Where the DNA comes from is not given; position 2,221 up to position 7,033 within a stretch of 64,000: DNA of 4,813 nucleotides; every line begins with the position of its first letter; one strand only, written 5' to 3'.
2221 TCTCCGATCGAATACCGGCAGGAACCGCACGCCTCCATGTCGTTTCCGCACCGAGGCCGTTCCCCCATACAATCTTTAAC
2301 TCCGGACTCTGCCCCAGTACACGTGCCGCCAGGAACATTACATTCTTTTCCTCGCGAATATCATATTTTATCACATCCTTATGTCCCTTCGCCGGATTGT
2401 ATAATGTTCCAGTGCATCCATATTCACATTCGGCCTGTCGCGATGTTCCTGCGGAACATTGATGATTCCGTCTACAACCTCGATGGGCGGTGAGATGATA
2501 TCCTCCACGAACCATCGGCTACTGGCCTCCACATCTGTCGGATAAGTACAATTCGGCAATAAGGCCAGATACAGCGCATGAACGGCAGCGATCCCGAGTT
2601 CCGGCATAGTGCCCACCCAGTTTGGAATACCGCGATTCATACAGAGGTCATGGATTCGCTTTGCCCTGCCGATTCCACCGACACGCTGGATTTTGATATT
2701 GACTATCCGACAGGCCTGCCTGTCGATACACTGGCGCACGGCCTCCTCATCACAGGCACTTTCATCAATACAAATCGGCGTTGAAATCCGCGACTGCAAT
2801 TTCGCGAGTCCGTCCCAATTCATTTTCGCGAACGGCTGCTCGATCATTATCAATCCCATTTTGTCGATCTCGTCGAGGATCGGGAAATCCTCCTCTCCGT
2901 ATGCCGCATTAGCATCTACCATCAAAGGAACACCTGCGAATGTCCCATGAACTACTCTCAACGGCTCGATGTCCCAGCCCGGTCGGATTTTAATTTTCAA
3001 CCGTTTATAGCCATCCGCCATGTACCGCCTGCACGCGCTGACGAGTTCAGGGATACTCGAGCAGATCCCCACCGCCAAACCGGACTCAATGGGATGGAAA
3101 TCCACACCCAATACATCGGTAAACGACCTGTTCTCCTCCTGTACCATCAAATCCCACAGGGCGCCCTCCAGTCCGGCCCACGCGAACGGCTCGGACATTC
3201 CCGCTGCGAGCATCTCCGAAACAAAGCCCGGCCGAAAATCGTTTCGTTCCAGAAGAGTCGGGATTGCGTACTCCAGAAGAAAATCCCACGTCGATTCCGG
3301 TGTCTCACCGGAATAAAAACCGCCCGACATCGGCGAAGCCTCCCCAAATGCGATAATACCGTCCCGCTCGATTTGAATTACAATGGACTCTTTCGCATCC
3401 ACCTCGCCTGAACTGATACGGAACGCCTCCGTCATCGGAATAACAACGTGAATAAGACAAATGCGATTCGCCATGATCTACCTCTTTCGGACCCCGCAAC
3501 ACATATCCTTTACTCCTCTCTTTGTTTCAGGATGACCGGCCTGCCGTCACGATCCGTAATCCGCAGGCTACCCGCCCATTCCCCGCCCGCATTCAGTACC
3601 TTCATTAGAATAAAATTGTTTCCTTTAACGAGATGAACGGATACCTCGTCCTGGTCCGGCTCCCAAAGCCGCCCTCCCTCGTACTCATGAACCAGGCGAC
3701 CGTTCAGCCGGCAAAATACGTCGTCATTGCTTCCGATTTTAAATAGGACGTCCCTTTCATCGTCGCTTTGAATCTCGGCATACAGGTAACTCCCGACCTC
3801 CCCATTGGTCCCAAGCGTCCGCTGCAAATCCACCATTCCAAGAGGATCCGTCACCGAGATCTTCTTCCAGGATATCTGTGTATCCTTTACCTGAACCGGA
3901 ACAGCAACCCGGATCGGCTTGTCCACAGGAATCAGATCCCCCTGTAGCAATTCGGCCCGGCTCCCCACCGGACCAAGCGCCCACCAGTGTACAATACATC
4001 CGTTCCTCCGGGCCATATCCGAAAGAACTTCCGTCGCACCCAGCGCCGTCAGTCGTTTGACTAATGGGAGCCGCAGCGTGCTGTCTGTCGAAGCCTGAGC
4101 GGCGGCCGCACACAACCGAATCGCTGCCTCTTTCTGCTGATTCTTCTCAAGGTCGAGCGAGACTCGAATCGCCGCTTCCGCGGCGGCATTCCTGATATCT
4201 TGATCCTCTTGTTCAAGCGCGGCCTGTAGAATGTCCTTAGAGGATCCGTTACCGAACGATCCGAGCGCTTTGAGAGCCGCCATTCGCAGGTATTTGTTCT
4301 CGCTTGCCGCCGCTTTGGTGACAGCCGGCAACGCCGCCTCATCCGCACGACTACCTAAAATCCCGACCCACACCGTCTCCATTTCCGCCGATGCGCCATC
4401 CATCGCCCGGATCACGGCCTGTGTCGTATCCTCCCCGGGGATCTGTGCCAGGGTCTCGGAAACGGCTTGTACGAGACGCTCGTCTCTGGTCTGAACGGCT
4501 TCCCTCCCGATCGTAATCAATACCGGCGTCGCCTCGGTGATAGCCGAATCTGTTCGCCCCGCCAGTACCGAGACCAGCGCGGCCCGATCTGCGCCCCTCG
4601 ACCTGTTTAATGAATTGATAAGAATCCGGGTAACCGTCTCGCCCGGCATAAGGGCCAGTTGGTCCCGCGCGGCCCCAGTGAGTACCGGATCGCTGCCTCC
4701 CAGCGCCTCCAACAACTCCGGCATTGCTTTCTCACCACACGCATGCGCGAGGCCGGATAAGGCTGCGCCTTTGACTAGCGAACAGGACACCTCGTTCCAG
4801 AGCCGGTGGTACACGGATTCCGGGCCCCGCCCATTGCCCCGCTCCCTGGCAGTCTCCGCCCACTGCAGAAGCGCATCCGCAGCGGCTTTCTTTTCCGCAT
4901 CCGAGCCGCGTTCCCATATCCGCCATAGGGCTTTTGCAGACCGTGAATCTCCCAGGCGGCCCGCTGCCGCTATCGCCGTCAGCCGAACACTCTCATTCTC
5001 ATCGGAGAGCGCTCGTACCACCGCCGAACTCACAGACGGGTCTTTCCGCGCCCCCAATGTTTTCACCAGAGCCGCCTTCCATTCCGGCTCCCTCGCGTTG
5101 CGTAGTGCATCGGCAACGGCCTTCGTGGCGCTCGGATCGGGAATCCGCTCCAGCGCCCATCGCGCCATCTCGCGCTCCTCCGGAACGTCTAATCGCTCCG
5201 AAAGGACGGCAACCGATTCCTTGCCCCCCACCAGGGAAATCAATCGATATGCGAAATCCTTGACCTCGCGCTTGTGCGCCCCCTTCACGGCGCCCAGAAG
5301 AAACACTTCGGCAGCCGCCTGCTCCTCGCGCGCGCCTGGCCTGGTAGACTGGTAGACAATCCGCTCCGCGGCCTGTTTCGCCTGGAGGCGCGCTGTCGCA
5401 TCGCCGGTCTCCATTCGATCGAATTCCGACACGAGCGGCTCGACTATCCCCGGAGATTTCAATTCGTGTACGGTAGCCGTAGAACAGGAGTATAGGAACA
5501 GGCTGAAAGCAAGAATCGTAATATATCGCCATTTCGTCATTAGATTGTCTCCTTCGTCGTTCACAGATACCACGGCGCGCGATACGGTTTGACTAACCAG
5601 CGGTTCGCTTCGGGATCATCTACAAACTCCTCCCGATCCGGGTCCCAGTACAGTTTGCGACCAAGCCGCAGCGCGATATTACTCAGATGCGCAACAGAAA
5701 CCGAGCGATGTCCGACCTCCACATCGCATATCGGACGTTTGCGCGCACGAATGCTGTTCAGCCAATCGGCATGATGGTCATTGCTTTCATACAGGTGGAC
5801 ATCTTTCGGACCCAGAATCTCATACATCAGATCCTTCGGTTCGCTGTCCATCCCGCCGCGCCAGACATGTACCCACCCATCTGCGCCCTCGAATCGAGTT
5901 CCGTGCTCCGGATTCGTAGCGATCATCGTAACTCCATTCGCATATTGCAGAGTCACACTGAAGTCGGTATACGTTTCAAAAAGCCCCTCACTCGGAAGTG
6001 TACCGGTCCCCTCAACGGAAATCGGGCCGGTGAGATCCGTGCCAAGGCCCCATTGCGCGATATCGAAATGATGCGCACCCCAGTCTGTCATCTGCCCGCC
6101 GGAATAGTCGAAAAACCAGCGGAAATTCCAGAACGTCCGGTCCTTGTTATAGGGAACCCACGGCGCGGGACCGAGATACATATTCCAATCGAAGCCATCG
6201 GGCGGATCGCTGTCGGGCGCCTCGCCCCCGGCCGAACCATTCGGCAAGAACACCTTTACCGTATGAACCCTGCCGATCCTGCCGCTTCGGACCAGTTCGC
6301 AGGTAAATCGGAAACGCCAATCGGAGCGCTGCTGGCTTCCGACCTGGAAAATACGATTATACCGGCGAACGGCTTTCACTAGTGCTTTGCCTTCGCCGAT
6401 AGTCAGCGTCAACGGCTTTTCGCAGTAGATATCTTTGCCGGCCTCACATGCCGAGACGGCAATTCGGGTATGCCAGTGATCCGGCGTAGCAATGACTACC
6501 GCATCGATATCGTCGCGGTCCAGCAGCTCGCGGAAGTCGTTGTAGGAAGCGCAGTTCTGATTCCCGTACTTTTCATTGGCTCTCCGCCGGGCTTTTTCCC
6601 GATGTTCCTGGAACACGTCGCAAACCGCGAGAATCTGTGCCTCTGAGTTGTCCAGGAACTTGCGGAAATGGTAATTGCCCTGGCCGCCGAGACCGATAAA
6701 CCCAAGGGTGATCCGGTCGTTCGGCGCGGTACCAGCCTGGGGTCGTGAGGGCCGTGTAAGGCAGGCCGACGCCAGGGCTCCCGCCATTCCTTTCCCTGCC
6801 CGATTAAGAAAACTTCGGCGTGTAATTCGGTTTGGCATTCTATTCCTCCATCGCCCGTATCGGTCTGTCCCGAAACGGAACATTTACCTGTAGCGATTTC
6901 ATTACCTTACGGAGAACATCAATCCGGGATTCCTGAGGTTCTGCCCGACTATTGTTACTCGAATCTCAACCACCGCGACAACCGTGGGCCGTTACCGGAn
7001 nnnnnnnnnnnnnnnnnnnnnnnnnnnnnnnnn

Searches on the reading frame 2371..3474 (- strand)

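Call 60: search_protein_families(library=pfam, proteins=[window:2371-3474:-], max_evalue=0.0001)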
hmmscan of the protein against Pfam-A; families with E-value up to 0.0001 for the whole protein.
window:2371-3474:- (367 aa): 2 families
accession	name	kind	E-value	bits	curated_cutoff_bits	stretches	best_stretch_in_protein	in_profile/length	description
PF13378.12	MR_MLE_C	-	1.2e-39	136.7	29.4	1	144-343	2-208/219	Enolase C-terminal domain-like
PF02746.21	MR_MLE_N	-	6.3e-07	30.1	22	1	10-123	9-117/117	Mandelate racemase / muconate lactonizing enzyme, N-terminal domain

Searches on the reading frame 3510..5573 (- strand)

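Call 60: search_protein_families(library=pfam, proteins=[window:3510-5573:-], max_evalue=0.0001)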
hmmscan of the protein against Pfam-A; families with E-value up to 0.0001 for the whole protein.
window:3510-5573:- (687 aa): 2 families
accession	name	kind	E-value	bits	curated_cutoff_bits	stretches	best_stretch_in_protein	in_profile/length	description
PF13646.12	HEAT_2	-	3.1e-28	98.3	27.7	2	152-235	3-87/88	HEAT repeats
PF02985.28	HEAT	-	6.6e-07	29.4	23.5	0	184-208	4-28/31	HEAT repeat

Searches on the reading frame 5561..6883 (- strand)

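Call 60: search_protein_families(library=pfam, proteins=[window:5561-6883:-], max_evalue=0.0001)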
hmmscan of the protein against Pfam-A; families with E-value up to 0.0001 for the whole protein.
window:5561-6883:- (440 aa): 3 families
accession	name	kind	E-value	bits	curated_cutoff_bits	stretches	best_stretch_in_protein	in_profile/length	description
PF19051.5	GFO_IDH_MocA_C2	-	1.9e-33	116.5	23.3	1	227-439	48-253/254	Oxidoreductase family, C-terminal alpha/beta domain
PF01408.29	GFO_IDH_MocA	-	5.6e-23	82.3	24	1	59-182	2-119/120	Oxidoreductase family, NAD-binding Rossmann fold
PF22725.1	GFO_IDH_MocA_C3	-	3.6e-10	40.3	27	1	252-321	31-99/124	GFO/IDH/MocA C-terminal domain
